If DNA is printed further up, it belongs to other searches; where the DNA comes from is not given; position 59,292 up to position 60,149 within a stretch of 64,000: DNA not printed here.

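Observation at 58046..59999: TrpB2 translationally coupled to a ParB/Srx-fold protein: a possible self-contained serine-to-phosphoserine-to-tryptophan module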

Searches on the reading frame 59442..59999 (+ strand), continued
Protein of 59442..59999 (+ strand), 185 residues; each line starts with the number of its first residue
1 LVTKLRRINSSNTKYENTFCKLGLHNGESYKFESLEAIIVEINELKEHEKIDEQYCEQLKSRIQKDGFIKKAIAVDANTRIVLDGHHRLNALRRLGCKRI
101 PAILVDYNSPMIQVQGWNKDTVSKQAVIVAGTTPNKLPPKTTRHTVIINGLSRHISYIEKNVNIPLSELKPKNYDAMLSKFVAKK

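Call 44: fold_search(model_id=the predicted structure, library=pdb)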
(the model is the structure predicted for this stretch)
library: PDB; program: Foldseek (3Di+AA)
matches with E <= 10: 231; with E <= 0.001: 13
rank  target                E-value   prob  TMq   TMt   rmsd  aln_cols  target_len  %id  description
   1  5x0b                  1.9e-08  1.00  0.60  0.47   4.2       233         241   15  Free serine kinase in complex with AMP (released 2017-04-12)
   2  1vk1                  1.9e-08  1.00  0.60  0.48   4.5       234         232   16  Conserved hypothetical protein from Pyrococcus furiosus Pfu-392566-001 (released 2004-08-10)
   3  6nr6_A                2.0e-08  1.00  0.47  0.35  12.8       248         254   15  Crystal Structure of Staphylococcus pseudintermedius SbnI in complex with ADP (released 2019-06-19)
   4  5x0g                  5.2e-08  1.00  0.61  0.48   3.8       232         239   15  Free serine kinase (E30A mutant) in complex with ADP (released 2017-04-12)
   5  5x0k                  5.2e-08  1.00  0.60  0.47   4.2       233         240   14  Free serine kinase (E30Q mutant) in complex with AMP (released 2017-04-12)
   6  5uje                  5.5e-08  1.00  0.56  0.43   8.0       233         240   18  SbnI with C-terminal truncation from Staphylococcus aureus (released 2018-01-24)
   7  5x0e                  1.7e-07  1.00  0.57  0.45   5.2       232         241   15  Free serine kinase (E30A mutant) in complex with phosphoserine and AMP (released 2017-04-12)
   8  5x0j                  2.2e-07  1.00  0.57  0.45   5.2       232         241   15  Free serine kinase (E30Q mutant) in complex with phosphoserine and AMP (released 2017-04-12)
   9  5ujd_A                2.2e-07  1.00  0.54  0.40  11.0       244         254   16  SbnI from Staphylococcus pseudintermedius (released 2018-01-24)
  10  5k5d_B                1.2e-04  1.00  0.32  0.24   4.3        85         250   24  Structure of the C2221 form of Pnob8-like ParB-N domain (released 2016-06-15)
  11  5k5d_A                2.1e-04  1.00  0.32  0.24   4.3        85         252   24  Structure of the C2221 form of Pnob8-like ParB-N domain (released 2016-06-15)
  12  7nfu_B                6.8e-04  1.00  0.36  0.32   3.6        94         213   24  Crystal structure of C-terminally truncated Geobacillus thermoleovorans nucleoid occlusion protein Noc (released 2021-02-17)
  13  5k5d_C                9.9e-04  1.00  0.31  0.23   4.4        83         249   23  Structure of the C2221 form of Pnob8-like ParB-N domain (released 2016-06-15)
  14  5k5a                  1.0e-03  1.00  0.31  0.22   3.2        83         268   19  Structure of the pNOB8-like ParB N-domain (released 2016-06-15)
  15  7ol9_B                1.1e-03  1.00  0.36  0.33   4.3       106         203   17  Crystal structure of C-terminally truncated Bacillus subtilis nucleoid occlusion protein (Noc) complexed to the Noc-bi (released 2022-03-09)
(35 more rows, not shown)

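Call 45: find_encoding_contigs(protein=P0015, flank=4000, max_places=1)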
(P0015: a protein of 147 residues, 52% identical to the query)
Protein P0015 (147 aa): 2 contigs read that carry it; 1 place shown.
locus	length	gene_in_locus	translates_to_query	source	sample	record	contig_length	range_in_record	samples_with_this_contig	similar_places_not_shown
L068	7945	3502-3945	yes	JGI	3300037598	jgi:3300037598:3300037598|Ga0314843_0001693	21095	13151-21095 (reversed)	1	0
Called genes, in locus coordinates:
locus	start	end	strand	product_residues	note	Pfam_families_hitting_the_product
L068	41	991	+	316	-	PF03186:CobD_Cbib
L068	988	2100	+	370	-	PF01955:CbiZ, PF04608:PgpA (faint)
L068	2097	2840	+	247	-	PF02654:CobS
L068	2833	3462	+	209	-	PF01128:IspD, PF02348:CTP_transf_3, PF12804:NTP_transf_3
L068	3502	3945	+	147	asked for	PF02195:ParB_N (weak)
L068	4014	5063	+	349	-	-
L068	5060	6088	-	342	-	PF10432:bact-PGI_C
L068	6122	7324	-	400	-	PF13562:NTP_transf_4, PF00132:Hexapep (faint)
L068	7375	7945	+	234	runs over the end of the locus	PF00483:NTP_transferase, PF12804:NTP_transf_3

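Call 46: find_encoding_contigs(protein=P0021, flank=4000, max_places=1)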
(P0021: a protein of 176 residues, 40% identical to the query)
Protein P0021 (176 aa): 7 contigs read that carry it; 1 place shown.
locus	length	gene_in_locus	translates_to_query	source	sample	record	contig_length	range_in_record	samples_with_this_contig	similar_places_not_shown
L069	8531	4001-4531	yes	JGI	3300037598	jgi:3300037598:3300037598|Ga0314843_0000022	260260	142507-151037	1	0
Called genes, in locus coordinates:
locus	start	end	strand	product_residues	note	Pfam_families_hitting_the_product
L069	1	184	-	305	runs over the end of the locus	PF00146:NADHdh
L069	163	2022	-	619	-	PF00361:Proton_antipo_M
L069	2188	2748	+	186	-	PF04266:ASCH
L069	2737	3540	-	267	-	PF02673:BacA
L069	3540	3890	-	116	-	PF09868:DUF2095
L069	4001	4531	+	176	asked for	PF02195:ParB_N (faint)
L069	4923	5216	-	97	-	-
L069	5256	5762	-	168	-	PF03070:TENA_THI-4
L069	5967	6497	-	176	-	PF09819:ABC_cobalt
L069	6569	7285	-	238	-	PF02361:CbiQ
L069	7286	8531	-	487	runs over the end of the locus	PF00437:T2SSE (faint), PF03193:RsgA_GTPase (faint), PF13476:AAA_23 (faint), PF00005:ABC_tran, PF02463:SMC_N (weak), PF13304:AAA_21 (weak), PF00005:ABC_tran, PF13304:AAA_21, +13 more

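Call 47: find_encoding_contigs(protein=P0022, flank=4000, max_places=1)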
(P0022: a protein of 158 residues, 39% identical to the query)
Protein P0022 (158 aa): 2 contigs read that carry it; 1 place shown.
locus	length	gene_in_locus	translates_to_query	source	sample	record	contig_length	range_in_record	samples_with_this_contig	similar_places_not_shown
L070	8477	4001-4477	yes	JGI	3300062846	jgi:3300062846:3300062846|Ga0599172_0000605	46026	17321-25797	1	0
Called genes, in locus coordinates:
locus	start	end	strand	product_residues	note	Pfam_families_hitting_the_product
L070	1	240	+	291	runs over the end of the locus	PF02625:XdhC_CoxI, PF13478:XdhC_C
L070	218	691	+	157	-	PF00111:Fer2 (weak), PF13085:Fer2_3 (weak), PF01799:Fer2_2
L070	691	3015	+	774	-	PF01315:Ald_Xan_dh_C, PF02738:MoCoBD_1, PF20256:MoCoBD_2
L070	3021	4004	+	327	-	PF00941:FAD_binding_5, PF03450:CO_deh_flav_C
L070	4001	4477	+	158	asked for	-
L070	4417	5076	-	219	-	PF00551:Formyl_trans_N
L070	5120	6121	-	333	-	PF08271:Zn_Ribbon_TF, PF00382:TFIIB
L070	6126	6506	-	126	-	-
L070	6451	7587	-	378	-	-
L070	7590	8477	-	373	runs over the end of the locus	-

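Call 57: search_protein_representatives(alignment_id=A1)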
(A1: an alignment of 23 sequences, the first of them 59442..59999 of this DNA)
Query: 23 sequences, 169 profile positions. Proteins with E-value up to 0.001 (for the whole library): 3831; up to 1e-10: 1793; up to 1e-30: 223. The best 150 are listed.
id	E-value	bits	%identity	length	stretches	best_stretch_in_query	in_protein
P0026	2.1e-67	242.1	-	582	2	12-157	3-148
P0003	9.4e-66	236.8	-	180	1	4-158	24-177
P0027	9.7e-61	220.4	-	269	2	8-153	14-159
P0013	2.6e-58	212.5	-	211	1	6-147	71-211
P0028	1.6e-54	200.2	-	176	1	7-153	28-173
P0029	7.6e-52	191.5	-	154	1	5-147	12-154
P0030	2.9e-50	186.4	-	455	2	7-123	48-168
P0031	3.6e-50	186.1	-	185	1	16-148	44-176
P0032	3.9e-50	185.9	-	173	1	8-150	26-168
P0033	2.5e-49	183.3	-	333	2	7-122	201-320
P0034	1.3e-48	180.9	-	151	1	9-148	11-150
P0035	3.8e-48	179.4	-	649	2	7-126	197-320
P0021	1.4e-47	177.7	-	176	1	9-160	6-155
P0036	1.7e-47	177.4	-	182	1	10-147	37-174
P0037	4.3e-47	176.0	-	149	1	11-147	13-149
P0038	1.3e-46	174.5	-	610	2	10-147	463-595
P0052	5.6e-41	156.1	-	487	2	8-146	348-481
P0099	1.1e-35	139.0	-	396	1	9-127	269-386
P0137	4.9e-34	133.5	-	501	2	9-143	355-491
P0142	7.2e-34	133.0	-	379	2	8-127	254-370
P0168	7.8e-33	129.6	-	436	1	1-128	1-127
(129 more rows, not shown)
